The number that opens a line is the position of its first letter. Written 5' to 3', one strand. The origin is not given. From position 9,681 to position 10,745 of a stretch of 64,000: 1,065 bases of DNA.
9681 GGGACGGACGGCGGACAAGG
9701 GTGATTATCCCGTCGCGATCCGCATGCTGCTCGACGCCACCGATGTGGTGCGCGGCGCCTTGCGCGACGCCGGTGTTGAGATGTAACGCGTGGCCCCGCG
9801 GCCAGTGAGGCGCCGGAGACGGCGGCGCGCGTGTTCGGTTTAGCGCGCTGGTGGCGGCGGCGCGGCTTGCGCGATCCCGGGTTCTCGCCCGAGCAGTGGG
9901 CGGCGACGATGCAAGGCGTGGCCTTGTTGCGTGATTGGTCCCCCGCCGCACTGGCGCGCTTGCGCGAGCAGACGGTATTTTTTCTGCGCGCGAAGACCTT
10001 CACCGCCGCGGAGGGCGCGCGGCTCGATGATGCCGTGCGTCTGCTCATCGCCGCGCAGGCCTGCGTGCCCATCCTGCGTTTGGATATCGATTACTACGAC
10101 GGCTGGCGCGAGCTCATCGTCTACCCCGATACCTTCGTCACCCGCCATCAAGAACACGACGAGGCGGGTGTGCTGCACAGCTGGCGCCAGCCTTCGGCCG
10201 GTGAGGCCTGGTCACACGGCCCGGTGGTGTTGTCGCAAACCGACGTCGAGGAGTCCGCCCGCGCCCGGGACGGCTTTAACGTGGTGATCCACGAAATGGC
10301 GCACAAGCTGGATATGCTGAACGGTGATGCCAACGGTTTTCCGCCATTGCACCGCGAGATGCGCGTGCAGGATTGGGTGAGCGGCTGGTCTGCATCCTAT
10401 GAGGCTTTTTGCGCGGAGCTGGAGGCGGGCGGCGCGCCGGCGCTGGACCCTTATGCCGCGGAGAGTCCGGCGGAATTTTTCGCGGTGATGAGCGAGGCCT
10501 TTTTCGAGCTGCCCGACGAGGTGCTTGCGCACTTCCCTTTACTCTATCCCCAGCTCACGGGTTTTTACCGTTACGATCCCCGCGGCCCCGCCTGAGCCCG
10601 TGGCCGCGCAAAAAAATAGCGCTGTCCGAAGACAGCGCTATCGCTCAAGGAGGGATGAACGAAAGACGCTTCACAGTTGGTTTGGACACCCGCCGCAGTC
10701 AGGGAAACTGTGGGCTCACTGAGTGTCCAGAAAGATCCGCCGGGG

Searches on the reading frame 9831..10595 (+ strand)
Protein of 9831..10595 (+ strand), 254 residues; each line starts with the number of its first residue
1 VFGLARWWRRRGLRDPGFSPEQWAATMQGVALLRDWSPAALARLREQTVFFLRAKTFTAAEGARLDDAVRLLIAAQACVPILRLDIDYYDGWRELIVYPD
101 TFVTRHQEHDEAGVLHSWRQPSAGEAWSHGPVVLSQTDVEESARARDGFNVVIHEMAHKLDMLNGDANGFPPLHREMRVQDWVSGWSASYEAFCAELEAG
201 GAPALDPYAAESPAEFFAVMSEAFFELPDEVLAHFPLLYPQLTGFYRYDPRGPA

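Call 5: search_protein_families(library=pfam, proteins=[window:9831-10595:+])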
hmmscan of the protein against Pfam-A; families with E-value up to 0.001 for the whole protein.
window:9831-10595:+ (254 aa): 1 family
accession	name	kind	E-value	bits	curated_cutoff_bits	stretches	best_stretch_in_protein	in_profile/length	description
PF06167.18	Peptidase_M90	-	6.3e-85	285.1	26.2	1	6-247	2-243/243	Glucose-regulated metallo-peptidase M90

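Call 7: find_related_loci(query=window:9831-10595:+, collection=genome_contigs, flank=4000)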
Query window:9831-10595:+ (254 aa) in genome_contigs; peptide patterns used: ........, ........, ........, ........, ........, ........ (x = any residue, [..] = any of these).
599 stretches matched a pattern (row limit reached: there are more); 526 encode a relative of the query (tblastn E <= 1e-3); the best 80 are kept; 80 distinct loci.
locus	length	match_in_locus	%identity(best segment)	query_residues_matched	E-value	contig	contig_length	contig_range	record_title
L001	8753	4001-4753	73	1-251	8e-124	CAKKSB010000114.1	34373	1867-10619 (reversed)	Gammaproteobacteria bacterium isolate Hainich-H32-bin066-1 genome assembly, contig: H32-bin066_1_Hain_PNK108_H32_02um_52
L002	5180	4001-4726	56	6-250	2e-83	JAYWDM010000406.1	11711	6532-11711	MAG: Betaproteobacteria bacterium isolate GL95_UP_metabat_55_sub GL95_UP_metabat_55_sub_405, whole genome shotgun sequen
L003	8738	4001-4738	52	3-250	1e-80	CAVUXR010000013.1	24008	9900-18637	MAG: uncultured beta proteobacterium isolate MFD07841.bin.2.41 genome assembly, contig: contig_164111, whole genome shot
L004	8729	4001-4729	52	7-250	5e-80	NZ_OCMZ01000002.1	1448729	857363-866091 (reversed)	Nitrosovibrio sp. Nv4, whole genome shotgun sequence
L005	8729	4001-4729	52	7-250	9e-80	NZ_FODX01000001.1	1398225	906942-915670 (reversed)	Nitrosovibrio sp. Nv6, whole genome shotgun sequence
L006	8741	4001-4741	53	3-250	2e-79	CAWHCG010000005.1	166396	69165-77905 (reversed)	MAG: uncultured beta proteobacterium isolate MFD00962.bin.2.12 genome assembly, contig: contig_117847, whole genome shot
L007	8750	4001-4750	53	1-250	2e-79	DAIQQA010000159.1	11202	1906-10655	MAG TPA_asm: Burkholderiales bacterium isolate CTOTU25577 NODE_2781_length_11202_cov_7.249125, whole genome shotgun sequ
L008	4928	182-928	50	1-250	4e-79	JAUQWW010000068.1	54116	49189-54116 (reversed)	MAG: Gallionellaceae bacterium isolate BIN13 contig_143066, whole genome shotgun sequence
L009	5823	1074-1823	52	1-250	1e-78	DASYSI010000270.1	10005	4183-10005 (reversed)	MAG TPA_asm: Burkholderiales bacterium isolate SMAG_U4534 k141_1725261, whole genome shotgun sequence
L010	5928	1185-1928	53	1-250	2e-78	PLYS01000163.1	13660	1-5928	MAG: Betaproteobacteria bacterium isolate palsa_1004 73.20120700_P3D.248_contig_168356, whole genome shotgun sequence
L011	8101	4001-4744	52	4-252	5e-78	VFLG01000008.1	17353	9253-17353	MAG: Gallionellaceae bacterium isolate Bin_58_16 c_000003461079, whole genome shotgun sequence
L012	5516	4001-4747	51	1-250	6e-78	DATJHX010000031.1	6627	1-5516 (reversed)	MAG TPA_asm: Nitrosospira sp. isolate SMAG_U15523 k141_7838550, whole genome shotgun sequence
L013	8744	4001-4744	52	4-252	4e-78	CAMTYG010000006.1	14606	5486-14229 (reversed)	MAG: uncultured Sulfuricella sp. isolate G04_MAG_00040 genome assembly, contig: G04_MAG_00040_000000000113, whole genome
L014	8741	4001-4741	50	3-250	1e-77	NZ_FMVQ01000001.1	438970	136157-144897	Nitrosospira sp. Nl5, whole genome shotgun sequence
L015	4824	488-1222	52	4-249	9e-78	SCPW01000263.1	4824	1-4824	MAG: Gallionella sp. isolate DP16D_bin.1 DP16D_bin.1-67142, whole genome shotgun sequence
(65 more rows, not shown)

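Call 12: find_homologous_proteins(query=window:9831-10595:+, max_evalue=1e-60)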
Query window:9831-10595:+ (254 aa): 2907 proteins with E <= 1e-60 among 8000 candidates; the best 120 are listed.
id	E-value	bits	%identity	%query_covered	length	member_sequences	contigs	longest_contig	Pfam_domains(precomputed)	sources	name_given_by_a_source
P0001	1.7e-171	587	100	100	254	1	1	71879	PF06167.19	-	-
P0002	5.6e-140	484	82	100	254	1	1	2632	PF06167.19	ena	-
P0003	3.9e-126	438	75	100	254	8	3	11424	PF06167.19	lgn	-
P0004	1.9e-122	426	73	99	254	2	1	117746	PF06167.19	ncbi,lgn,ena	-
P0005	3.2e-122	425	73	99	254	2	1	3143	PF06167.19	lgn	-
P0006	1.1e-110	388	67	98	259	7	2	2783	PF06167.19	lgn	-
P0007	3.4e-110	386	68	98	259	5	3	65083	PF06167.19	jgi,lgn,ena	-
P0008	4.3e-107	376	66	98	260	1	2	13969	PF06167.19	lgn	-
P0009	6.1e-105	369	64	98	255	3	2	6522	PF06167.19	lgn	-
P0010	6.9e-103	362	64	98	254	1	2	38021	PF06167.19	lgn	-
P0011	4.9e-102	359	65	99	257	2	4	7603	PF06167.19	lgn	-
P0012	5.1e-102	359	66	98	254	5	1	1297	PF06167.19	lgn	-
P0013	2.8e-83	298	57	92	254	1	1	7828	PF06167.19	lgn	-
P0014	6.5e-83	297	57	96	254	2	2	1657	PF06167.19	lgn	-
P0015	1.2e-82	296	54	100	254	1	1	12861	PF06167.19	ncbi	-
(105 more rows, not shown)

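Call 13: find_encoding_contigs(protein=P0002, flank=4000, max_places=2)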
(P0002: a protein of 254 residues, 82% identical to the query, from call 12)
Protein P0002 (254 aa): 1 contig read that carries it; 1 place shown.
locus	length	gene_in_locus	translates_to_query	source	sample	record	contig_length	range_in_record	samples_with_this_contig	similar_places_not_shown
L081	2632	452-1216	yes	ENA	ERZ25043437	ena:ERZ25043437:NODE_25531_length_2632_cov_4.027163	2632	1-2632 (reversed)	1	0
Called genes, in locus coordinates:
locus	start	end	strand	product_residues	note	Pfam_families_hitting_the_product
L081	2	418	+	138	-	?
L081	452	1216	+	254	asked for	PF06167:Peptidase_M90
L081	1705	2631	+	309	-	?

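Call 14: find_encoding_contigs(protein=P0003, flank=4000, max_places=2)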
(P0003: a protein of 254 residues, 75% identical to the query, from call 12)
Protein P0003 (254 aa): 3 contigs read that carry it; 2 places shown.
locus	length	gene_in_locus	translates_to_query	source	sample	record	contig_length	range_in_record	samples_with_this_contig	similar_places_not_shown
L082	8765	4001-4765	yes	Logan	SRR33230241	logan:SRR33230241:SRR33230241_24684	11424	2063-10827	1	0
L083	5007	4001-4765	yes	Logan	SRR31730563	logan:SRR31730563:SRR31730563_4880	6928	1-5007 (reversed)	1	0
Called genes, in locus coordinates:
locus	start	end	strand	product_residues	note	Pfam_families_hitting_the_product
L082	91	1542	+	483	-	PF03631:Virul_fac_BrkB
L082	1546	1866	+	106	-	PF00462:Glutaredoxin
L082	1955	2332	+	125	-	PF03960:ArsC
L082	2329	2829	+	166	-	PF13505:OMP_b-brl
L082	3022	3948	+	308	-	-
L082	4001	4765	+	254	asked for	PF06167:Peptidase_M90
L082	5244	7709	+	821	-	PF07793:DUF1631, PF26671:DUF1631_2nd, PF26672:DUF1631_3rd, PF26670:DUF1631_C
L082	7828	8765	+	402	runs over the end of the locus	PF04187:Cofac_haem_bdg, PF13180:PDZ_2, PF17820:PDZ_6 (weak)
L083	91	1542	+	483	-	PF03631:Virul_fac_BrkB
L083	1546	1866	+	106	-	PF00462:Glutaredoxin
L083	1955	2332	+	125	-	PF03960:ArsC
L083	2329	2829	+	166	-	PF13505:OMP_b-brl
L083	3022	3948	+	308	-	-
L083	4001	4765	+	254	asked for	PF06167:Peptidase_M90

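Call 15: find_encoding_contigs(protein=P0004, flank=4000, max_places=2)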
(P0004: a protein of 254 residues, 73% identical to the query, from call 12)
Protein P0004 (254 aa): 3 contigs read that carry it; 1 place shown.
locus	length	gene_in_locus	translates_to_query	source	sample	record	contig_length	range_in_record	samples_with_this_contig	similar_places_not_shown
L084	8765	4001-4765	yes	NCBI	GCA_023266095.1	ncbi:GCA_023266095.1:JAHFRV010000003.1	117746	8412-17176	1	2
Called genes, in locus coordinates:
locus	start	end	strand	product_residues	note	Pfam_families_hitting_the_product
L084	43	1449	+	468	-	PF03631:Virul_fac_BrkB, PF02082:Rrf2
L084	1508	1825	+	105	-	PF00462:Glutaredoxin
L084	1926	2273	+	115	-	PF00462:Glutaredoxin (faint), PF03960:ArsC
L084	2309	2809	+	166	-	PF13505:OMP_b-brl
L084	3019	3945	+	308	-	-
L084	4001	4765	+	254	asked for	PF06167:Peptidase_M90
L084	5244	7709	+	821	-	PF07793:DUF1631, PF26671:DUF1631_2nd, PF26672:DUF1631_3rd, PF26670:DUF1631_C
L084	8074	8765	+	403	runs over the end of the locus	PF04187:Cofac_haem_bdg, PF13180:PDZ_2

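Call 16: find_encoding_contigs(protein=P0005, flank=4000, max_places=2)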
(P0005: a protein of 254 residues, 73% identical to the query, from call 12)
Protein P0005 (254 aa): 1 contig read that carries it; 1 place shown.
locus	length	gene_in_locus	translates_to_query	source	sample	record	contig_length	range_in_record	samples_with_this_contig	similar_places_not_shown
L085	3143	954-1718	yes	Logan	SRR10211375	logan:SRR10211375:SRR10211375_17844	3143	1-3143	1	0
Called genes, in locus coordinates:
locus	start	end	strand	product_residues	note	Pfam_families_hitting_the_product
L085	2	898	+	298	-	?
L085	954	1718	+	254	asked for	PF06167:Peptidase_M90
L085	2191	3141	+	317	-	?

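Call 17: find_encoding_contigs(protein=P0006, flank=4000, max_places=2)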
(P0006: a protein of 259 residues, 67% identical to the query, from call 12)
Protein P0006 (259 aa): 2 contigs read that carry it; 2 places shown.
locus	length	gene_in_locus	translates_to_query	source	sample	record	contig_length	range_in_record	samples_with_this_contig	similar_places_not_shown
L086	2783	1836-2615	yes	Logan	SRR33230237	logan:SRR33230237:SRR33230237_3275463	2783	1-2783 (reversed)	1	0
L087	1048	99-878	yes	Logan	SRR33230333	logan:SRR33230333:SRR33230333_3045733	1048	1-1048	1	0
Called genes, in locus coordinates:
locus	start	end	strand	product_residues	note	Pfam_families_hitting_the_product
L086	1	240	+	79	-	?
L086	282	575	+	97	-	PF00462:Glutaredoxin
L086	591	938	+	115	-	PF03960:ArsC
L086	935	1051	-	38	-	-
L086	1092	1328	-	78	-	PF13192:Thioredoxin_3 (weak)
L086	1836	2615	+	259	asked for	PF06167:Peptidase_M90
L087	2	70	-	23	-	?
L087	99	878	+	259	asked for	PF06167:Peptidase_M90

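Call 18: find_encoding_contigs(protein=P0007, flank=4000, max_places=2)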
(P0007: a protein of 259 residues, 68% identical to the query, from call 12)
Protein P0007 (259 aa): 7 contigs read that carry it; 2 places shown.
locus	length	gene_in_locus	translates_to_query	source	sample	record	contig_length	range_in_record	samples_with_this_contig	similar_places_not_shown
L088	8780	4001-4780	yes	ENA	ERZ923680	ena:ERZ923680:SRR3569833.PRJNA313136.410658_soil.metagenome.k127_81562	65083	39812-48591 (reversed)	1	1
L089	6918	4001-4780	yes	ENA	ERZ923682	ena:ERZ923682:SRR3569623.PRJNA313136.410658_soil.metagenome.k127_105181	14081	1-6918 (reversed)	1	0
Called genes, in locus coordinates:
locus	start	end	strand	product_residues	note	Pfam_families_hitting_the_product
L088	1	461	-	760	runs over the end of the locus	PF01590:GAF, PF05157:MshEN, PF00437:T2SSE, PF13191:AAA_16 (weak)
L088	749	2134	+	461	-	PF03631:Virul_fac_BrkB, PF02082:Rrf2 (weak)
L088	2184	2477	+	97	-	PF00462:Glutaredoxin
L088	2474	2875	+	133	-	PF03960:ArsC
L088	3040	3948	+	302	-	-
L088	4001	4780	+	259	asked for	PF06167:Peptidase_M90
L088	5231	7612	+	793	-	PF07793:DUF1631, PF26671:DUF1631_2nd, PF26672:DUF1631_3rd, PF26670:DUF1631_C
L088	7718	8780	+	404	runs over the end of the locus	PF04187:Cofac_haem_bdg, PF13180:PDZ_2, PF17820:PDZ_6 (weak)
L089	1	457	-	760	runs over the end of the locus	PF01590:GAF, PF05157:MshEN, PF00437:T2SSE, PF13191:AAA_16 (weak)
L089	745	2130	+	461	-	PF03631:Virul_fac_BrkB, PF02082:Rrf2 (weak)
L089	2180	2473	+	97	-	PF00462:Glutaredoxin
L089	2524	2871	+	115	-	PF03960:ArsC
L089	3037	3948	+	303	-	-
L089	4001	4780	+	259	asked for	PF06167:Peptidase_M90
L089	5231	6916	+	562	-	?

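Call 19: find_encoding_contigs(protein=P0008, flank=4000, max_places=2)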
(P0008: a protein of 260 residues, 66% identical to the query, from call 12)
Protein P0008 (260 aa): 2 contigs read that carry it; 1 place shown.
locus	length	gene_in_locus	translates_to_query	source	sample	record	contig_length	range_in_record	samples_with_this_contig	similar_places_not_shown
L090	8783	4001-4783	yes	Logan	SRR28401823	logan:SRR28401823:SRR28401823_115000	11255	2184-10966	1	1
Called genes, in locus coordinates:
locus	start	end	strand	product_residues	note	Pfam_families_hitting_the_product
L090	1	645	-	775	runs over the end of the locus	PF01590:GAF, PF05157:MshEN, PF00437:T2SSE, PF13191:AAA_16 (weak)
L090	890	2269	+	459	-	PF03631:Virul_fac_BrkB, PF02082:Rrf2 (weak)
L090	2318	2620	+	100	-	PF00462:Glutaredoxin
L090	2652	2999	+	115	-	PF03960:ArsC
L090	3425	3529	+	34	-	-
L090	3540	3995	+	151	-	-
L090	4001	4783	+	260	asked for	PF06167:Peptidase_M90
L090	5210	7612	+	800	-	PF07793:DUF1631, PF26671:DUF1631_2nd, PF26672:DUF1631_3rd, PF26670:DUF1631_C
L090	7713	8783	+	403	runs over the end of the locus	PF04187:Cofac_haem_bdg, PF13180:PDZ_2, PF17820:PDZ_6 (faint)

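Call 20: find_encoding_contigs(protein=P0009, flank=4000, max_places=2)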
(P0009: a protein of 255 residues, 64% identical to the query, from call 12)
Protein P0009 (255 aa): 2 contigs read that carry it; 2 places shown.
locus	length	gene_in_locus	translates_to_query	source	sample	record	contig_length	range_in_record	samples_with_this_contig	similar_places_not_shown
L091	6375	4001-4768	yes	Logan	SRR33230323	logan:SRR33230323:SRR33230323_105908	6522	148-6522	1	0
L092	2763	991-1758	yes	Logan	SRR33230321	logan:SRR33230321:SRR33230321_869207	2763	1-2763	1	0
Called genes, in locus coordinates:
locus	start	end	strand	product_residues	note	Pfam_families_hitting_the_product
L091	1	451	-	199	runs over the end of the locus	?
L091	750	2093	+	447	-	PF03631:Virul_fac_BrkB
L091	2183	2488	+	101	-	PF00462:Glutaredoxin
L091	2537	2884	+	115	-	PF03960:ArsC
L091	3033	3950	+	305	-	-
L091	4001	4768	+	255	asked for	PF06167:Peptidase_M90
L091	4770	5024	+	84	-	-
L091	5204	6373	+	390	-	?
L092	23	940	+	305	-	-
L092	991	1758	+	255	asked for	PF06167:Peptidase_M90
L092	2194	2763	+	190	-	?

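Call 21: find_encoding_contigs(protein=P0010, flank=4000, max_places=2)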
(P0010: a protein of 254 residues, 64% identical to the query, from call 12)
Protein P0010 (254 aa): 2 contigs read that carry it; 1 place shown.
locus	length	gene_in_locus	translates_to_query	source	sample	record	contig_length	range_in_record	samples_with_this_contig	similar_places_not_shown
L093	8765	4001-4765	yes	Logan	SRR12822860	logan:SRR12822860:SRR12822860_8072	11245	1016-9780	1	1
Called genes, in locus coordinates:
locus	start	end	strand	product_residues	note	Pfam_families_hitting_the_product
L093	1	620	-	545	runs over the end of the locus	?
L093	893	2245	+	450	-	PF03631:Virul_fac_BrkB, PF02082:Rrf2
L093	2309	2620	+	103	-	PF00462:Glutaredoxin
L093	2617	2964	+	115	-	PF03960:ArsC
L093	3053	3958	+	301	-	-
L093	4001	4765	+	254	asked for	PF06167:Peptidase_M90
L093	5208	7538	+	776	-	PF07793:DUF1631, PF26671:DUF1631_2nd, PF26672:DUF1631_3rd, PF26670:DUF1631_C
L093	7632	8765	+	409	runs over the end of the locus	PF04187:Cofac_haem_bdg, PF13180:PDZ_2, PF17820:PDZ_6 (weak)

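Call 22: find_encoding_contigs(protein=P0011, flank=4000, max_places=3)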
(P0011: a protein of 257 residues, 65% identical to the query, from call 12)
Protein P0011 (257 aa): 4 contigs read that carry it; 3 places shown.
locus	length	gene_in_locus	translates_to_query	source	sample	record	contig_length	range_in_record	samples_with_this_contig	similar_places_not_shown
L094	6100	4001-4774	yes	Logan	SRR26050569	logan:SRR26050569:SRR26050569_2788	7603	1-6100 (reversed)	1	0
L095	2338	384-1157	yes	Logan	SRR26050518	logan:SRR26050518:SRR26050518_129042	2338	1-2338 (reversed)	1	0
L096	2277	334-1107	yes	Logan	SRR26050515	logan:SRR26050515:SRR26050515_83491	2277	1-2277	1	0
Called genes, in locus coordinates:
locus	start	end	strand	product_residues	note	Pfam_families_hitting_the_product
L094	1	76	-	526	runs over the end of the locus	?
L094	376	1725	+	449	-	PF03631:Virul_fac_BrkB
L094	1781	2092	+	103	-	PF00462:Glutaredoxin, PF13417:GST_N_3 (weak)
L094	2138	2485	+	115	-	PF03960:ArsC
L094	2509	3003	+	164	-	PF13505:OMP_b-brl (weak)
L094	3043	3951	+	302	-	-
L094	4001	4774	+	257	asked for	PF06167:Peptidase_M90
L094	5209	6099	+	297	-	?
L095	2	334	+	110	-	?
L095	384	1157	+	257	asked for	PF06167:Peptidase_M90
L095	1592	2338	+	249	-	?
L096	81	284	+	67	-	-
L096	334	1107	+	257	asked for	PF06167:Peptidase_M90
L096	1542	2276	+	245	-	?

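Call 23: find_encoding_contigs(protein=P0012, flank=4000, max_places=2)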
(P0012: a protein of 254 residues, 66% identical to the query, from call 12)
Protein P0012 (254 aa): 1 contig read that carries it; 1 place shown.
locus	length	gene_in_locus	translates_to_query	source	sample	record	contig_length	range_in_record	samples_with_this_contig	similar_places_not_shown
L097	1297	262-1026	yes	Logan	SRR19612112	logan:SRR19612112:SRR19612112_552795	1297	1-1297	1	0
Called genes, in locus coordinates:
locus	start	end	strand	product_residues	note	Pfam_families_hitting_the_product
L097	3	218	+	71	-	?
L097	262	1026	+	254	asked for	PF06167:Peptidase_M90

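Call 60: find_encoding_contigs(protein=P0013, flank=4000, max_places=2)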
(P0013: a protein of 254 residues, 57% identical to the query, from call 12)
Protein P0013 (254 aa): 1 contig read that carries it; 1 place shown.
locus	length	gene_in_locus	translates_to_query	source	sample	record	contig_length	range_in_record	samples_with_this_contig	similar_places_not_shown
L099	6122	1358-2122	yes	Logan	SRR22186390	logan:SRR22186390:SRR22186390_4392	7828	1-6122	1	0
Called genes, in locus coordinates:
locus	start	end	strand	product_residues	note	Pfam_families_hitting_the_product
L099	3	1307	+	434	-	?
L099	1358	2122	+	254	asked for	PF06167:Peptidase_M90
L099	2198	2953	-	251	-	PF23023:Anti-Pycsar_Apyc1 (faint), PF00753:Lactamase_B (weak), PF12706:Lactamase_B_2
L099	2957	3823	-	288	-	PF00085:Thioredoxin, PF14559:TPR_19 (weak), PF14561:TPR_20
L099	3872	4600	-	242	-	PF08238:Sel1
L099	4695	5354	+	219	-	PF00293:NUDIX, PF19368:WHD_AraR, PF21906:WHD_NrtR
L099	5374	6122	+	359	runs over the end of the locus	PF02445:NadA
